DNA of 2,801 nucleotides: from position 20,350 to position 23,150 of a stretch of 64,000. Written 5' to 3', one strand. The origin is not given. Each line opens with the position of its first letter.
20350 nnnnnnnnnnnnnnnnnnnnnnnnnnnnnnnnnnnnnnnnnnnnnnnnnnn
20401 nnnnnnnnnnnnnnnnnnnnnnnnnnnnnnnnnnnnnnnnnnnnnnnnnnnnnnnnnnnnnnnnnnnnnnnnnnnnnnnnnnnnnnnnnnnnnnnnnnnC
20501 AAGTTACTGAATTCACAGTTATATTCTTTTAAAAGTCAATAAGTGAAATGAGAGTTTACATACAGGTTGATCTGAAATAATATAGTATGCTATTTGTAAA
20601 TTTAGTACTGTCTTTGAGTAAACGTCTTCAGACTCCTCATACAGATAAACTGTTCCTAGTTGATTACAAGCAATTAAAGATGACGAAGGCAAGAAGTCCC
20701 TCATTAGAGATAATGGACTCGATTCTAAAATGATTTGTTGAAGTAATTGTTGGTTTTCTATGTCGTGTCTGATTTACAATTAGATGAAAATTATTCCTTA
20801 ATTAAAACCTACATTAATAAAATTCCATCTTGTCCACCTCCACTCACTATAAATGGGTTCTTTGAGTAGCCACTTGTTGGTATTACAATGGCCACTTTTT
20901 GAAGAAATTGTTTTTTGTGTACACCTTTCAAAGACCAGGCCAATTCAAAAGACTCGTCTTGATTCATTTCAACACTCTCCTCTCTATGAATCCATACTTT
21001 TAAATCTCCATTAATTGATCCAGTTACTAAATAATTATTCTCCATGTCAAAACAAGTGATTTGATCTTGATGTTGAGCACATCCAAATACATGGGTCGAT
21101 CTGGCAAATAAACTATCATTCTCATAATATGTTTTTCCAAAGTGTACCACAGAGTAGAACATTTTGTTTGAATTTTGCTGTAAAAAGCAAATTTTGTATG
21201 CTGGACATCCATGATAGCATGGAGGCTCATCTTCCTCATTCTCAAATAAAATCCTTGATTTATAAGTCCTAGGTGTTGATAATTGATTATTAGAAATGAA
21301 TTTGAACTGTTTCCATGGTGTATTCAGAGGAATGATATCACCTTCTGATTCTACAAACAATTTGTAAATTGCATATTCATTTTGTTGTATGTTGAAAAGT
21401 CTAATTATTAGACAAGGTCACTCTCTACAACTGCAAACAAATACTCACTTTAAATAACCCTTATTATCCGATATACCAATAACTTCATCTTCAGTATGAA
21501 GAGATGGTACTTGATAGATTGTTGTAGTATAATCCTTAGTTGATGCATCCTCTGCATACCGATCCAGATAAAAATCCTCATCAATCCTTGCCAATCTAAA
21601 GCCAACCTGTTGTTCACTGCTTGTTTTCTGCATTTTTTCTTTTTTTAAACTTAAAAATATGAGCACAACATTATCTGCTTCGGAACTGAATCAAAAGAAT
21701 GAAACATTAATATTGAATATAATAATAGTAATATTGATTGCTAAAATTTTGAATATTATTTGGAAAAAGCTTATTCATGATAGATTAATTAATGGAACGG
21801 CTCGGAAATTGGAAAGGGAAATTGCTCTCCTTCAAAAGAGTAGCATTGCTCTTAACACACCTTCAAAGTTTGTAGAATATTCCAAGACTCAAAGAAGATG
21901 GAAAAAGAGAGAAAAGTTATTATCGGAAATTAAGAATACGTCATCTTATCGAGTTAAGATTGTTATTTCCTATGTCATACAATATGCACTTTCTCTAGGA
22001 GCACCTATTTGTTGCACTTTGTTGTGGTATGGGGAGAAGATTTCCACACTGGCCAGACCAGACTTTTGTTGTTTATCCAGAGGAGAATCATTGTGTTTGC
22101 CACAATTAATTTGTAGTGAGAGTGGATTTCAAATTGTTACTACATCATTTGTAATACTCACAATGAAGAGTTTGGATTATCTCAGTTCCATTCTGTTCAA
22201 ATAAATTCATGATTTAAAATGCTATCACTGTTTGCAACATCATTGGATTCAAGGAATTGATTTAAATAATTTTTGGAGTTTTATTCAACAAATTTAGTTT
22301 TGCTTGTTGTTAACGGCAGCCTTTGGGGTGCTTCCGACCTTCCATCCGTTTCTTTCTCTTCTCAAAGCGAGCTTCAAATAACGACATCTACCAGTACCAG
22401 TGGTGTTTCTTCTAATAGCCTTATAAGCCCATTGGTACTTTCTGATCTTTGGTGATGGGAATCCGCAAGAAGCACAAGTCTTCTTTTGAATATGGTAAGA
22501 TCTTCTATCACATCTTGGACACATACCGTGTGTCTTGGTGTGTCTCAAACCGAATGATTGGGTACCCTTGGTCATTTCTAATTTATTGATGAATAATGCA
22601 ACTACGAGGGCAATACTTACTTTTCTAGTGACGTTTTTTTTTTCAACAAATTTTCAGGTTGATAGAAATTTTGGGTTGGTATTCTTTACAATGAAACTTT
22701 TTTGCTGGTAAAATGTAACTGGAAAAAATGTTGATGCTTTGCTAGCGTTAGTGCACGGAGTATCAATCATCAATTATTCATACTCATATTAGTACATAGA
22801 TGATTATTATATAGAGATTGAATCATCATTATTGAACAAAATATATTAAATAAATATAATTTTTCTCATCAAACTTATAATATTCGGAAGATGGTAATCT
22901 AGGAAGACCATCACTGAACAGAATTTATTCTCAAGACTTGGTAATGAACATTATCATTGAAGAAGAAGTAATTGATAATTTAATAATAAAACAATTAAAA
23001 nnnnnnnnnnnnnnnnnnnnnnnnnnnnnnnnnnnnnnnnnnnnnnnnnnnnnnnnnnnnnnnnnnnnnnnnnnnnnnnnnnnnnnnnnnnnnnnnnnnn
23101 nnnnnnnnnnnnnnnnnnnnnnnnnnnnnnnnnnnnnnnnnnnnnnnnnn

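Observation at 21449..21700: Head-to-head genes with start codons only 25 bp apart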

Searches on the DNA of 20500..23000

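Call 67: search_rna_families(source=window, start=20500, end=23000, threshold=evalue, max_evalue=1)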
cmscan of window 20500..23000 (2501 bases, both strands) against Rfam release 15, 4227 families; matches with E-value up to 1: 0.
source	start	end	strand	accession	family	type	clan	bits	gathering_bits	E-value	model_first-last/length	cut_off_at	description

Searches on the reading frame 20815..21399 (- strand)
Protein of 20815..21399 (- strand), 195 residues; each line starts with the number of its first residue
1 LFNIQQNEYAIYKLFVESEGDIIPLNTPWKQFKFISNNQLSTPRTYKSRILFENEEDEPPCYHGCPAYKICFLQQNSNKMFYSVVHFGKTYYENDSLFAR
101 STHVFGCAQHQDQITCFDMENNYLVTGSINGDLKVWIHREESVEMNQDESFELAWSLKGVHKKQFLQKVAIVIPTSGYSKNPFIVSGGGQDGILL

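Call 30: find_related_loci(query=A1, collection=metagenome_contigs, flank=6000)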
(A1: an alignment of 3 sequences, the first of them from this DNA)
Query A1 (195 aa) in metagenome_contigs; peptide patterns used: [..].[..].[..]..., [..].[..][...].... (x = any residue, [..] = any of these).
66 stretches matched a pattern, but none encodes a relative of the query by tblastn (E <= 1e-3).

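Call 39: find_homologous_proteins(query=A1, max_evalue=0.001)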
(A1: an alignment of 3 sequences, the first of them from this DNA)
Query A1 (3 sequences) (195 aa, profile of the alignment): 3 proteins with E <= 0.001 among 828 candidates.
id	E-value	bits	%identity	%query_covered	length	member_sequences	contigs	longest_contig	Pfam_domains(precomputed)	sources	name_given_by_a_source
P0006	2.5e-104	365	54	100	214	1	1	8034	-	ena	-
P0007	6.2e-101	354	55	92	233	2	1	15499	-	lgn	-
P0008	1.1e-61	226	100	59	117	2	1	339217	-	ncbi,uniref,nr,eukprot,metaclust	ncbi:predicted protein [Naegleria gruberi]|uniref:Predicted protein n=1 Tax=Naegleria gruberi TaxID=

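Call 41: find_encoding_contigs(protein=P0006, flank=10000, max_places=4)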
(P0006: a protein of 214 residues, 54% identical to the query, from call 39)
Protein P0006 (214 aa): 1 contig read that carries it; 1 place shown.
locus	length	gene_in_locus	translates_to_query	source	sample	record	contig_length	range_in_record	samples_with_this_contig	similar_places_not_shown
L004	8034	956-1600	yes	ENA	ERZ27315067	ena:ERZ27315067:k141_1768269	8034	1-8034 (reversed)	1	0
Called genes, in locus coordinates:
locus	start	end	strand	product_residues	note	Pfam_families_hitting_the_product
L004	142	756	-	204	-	-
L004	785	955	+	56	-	-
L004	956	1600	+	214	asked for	-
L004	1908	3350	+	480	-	-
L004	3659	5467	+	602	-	PF07817:GLE1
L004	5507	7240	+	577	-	PF00201:UDPGT, PF06722:EryCIII-like_C, PF04101:Glyco_tran_28_C (weak)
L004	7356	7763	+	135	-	-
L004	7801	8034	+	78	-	?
